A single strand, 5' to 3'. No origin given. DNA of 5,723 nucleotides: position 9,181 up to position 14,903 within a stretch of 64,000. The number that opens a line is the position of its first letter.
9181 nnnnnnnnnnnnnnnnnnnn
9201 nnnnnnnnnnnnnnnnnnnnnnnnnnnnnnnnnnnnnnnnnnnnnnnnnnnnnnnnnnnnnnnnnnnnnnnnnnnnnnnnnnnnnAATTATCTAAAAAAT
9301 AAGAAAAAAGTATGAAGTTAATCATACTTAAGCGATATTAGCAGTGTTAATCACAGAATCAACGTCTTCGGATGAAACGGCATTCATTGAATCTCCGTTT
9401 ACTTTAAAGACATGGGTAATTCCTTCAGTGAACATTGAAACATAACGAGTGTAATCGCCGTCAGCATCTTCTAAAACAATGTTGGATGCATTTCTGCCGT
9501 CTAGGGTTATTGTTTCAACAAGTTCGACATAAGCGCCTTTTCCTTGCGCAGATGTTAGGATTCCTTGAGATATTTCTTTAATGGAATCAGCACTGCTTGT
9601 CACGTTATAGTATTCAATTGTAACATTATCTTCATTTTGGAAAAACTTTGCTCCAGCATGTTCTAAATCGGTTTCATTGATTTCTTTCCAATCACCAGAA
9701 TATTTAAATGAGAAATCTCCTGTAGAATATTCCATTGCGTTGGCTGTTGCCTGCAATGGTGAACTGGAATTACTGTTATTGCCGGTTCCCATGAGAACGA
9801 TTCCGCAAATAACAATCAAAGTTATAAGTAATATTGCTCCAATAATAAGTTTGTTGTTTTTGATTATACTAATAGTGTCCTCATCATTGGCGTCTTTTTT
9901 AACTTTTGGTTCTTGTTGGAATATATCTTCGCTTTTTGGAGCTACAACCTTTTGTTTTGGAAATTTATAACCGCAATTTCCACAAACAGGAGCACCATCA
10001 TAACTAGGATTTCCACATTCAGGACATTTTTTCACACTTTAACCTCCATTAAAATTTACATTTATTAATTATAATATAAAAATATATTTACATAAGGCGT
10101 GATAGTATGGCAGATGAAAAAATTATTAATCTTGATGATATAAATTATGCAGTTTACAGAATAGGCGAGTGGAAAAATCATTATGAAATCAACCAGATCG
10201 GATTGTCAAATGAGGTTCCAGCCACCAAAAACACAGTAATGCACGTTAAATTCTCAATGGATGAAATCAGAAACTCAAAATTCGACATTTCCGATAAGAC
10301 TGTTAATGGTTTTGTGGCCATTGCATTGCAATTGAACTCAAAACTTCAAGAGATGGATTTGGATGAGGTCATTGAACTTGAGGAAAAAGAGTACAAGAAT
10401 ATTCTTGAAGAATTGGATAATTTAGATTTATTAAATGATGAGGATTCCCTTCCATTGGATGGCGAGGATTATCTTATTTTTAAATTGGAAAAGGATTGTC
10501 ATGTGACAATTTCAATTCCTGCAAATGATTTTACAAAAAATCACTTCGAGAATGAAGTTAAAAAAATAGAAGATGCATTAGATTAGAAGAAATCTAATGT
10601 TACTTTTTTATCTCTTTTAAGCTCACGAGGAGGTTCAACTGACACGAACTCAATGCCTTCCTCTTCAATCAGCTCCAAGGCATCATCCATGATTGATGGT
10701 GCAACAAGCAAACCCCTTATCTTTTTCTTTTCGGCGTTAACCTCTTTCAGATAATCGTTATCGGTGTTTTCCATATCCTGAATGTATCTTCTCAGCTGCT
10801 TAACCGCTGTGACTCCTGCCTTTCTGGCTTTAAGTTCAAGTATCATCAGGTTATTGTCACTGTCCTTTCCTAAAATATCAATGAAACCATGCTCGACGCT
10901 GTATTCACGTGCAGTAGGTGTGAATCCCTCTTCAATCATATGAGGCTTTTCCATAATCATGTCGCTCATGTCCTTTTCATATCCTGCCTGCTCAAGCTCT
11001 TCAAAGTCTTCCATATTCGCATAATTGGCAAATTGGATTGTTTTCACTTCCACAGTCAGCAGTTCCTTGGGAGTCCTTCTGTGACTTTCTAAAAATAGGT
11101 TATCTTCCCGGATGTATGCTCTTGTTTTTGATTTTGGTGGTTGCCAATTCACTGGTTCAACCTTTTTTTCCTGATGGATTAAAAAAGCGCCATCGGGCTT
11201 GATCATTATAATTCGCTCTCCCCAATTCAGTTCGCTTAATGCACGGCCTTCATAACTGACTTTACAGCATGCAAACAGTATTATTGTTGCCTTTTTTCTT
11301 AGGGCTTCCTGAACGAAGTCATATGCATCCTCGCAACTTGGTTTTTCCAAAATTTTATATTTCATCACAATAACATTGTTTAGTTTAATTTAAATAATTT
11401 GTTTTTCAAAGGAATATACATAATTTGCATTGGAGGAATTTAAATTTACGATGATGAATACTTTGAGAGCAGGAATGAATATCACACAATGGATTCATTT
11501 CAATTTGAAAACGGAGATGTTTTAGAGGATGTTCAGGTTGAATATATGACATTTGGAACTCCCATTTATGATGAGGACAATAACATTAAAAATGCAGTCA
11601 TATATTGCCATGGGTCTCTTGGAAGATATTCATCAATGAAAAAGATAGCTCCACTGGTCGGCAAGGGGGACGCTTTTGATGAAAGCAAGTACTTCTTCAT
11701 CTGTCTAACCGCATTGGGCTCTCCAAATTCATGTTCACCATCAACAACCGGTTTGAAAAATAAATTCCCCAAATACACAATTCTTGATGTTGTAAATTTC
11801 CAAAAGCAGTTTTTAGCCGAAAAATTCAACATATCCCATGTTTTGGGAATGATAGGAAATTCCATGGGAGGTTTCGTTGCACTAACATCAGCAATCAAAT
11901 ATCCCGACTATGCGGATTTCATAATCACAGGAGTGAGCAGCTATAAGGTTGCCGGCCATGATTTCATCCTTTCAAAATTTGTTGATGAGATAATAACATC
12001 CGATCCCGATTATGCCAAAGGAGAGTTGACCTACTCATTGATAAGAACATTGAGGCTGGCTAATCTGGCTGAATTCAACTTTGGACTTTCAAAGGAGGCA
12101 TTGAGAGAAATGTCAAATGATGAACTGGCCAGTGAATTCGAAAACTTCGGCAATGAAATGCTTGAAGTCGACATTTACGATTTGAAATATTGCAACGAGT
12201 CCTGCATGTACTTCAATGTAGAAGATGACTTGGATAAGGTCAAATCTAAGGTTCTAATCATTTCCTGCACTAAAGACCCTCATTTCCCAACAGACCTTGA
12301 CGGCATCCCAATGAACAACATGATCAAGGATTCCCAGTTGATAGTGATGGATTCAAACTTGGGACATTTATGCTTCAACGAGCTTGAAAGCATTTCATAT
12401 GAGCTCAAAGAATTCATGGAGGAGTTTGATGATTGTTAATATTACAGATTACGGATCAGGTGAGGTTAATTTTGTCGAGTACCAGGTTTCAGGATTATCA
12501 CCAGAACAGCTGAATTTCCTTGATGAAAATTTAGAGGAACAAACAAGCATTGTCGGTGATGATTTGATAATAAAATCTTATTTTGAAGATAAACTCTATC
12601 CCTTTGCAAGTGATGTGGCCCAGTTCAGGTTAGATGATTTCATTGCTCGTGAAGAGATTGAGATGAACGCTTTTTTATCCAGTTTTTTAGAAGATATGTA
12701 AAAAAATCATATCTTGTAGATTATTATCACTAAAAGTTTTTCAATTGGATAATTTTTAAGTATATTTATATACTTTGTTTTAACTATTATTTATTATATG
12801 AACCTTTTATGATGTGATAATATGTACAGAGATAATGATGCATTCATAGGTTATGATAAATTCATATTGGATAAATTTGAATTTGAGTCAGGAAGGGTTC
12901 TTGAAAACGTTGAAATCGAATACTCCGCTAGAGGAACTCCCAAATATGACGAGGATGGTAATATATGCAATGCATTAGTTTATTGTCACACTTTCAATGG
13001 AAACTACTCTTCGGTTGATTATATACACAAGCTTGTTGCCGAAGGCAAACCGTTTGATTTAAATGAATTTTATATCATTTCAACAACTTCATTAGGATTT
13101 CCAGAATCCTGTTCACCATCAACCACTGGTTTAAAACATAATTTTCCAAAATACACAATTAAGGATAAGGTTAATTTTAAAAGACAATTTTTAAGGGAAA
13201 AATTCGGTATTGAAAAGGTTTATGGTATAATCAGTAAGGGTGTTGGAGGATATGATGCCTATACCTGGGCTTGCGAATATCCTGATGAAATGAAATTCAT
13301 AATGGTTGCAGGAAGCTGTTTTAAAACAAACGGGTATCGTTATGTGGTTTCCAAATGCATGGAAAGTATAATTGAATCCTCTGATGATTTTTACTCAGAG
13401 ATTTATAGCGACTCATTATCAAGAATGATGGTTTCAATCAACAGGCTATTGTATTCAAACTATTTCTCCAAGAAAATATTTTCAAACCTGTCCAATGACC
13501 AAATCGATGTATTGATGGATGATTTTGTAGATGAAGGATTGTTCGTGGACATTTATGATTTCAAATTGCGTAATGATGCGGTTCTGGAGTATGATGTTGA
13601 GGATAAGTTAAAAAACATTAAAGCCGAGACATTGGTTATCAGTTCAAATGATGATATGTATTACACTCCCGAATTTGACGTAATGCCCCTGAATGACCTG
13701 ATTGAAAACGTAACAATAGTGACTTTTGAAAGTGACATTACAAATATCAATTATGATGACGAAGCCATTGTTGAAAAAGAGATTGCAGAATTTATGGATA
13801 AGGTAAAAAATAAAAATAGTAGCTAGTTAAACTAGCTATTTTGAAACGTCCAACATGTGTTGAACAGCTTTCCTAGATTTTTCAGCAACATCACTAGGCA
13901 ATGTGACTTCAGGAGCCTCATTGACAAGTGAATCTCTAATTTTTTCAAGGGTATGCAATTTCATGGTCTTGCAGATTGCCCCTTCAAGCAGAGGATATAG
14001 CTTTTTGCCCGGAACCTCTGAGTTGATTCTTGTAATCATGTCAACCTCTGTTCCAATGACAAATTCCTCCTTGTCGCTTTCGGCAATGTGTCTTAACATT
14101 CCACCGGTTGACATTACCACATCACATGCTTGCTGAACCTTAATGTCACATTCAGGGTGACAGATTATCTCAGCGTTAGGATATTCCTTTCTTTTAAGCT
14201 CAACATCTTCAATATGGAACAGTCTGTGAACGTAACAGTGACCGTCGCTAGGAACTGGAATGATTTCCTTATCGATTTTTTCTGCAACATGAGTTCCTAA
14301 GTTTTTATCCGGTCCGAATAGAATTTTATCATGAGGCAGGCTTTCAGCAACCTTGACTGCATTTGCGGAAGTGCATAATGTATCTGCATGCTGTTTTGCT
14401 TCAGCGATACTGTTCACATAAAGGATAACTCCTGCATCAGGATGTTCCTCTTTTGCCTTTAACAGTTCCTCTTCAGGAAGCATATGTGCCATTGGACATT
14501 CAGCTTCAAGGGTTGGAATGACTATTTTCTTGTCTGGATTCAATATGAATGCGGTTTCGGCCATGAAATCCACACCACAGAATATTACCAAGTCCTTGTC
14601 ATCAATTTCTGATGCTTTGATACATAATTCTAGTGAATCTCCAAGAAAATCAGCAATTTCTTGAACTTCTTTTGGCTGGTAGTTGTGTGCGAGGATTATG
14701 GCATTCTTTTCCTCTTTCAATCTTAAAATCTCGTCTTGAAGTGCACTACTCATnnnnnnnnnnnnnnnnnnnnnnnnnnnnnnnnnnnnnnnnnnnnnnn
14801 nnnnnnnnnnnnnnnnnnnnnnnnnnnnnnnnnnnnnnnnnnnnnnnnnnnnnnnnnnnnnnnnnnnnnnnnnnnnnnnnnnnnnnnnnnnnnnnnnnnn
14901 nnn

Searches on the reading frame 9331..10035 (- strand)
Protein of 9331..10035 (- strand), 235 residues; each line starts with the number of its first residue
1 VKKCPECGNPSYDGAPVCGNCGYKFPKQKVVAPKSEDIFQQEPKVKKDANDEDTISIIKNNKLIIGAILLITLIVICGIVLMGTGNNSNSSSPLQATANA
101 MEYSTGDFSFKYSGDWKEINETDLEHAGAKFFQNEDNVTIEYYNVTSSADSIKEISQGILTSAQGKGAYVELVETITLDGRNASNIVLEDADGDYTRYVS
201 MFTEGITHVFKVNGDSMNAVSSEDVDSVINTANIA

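Call 67: search_protein_families(library=pfam, proteins=[window:9331-10035:-], max_evalue=0.001)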
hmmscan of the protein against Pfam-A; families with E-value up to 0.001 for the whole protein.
window:9331-10035:- (235 aa): 2 families
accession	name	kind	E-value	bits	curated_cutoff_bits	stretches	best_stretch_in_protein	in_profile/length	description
PF18933.6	PsbP_2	-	9.5e-09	36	27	1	64-230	3-180/184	PsbP-like protein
PF13248.11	Zn_ribbon_3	-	4.8e-06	26.3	27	1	1-25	2-26/26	zinc-ribbon domain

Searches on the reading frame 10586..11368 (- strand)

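Call 67: search_protein_families(library=pfam, proteins=[window:10586-11368:-], max_evalue=0.001)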
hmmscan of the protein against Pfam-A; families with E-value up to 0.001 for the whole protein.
window:10586-11368:- (261 aa): 3 families
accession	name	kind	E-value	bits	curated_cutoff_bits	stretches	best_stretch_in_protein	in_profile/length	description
PF01939.22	NucS_C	-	1.3e-40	138.6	24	1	131-258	2-121/124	Endonuclease NucS C-terminal domain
PF21003.3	NucS_N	-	1.6e-33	115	23.9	1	26-123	2-99/100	Endonuclease NucS N-terminal PH-like domain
PF08011.17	PDDEXK_9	-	0.00029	21.2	25.5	0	152-204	22-84/105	PD-(D/E)XK nuclease superfamily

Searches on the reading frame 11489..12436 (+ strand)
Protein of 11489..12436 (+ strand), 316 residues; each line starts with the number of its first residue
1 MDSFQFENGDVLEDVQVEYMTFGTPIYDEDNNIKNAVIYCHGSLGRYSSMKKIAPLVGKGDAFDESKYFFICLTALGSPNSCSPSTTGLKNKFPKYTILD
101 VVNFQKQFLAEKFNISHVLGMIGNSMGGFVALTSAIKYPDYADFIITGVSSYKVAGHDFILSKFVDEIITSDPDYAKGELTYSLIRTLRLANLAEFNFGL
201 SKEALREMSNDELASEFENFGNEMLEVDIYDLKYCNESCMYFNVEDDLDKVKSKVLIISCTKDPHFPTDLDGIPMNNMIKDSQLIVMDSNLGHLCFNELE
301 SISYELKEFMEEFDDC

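Call 44: search_protein_families(library=pfam, proteins=[window:11489-12436:+], max_evalue=0.001)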
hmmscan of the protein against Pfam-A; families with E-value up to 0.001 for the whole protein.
window:11489-12436:+ (316 aa): 3 families
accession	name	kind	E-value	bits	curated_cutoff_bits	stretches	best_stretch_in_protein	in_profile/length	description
PF00561.26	Abhydrolase_1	-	2.2e-09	37.8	25.8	1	35-267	1-214/245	alpha/beta hydrolase fold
PF00756.26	Esterase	-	0.00032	21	22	1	107-140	104-138/251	Putative esterase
PF12697.13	Abhydrolase_6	-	0.00084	20.5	26.3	0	38-293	2-204/217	Alpha/beta hydrolase family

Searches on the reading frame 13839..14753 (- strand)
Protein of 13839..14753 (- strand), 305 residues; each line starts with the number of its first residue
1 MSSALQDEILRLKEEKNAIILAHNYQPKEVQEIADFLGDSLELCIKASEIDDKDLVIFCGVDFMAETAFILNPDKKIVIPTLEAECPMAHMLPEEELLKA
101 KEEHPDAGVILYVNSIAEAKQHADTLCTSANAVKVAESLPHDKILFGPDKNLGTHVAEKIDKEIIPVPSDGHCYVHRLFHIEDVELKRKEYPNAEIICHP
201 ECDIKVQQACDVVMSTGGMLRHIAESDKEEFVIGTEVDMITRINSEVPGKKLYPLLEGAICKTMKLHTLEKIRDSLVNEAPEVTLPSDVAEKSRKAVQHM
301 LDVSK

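Call 44: search_protein_families(library=pfam, proteins=[window:13839-14753:-], max_evalue=0.001)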
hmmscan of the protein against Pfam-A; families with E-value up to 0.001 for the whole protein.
window:13839-14753:- (305 aa): 1 family
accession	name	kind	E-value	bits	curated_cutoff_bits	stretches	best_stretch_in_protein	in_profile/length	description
PF02445.21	NadA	-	1.6e-109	366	27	1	8-302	2-295/295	Quinolinate synthetase A protein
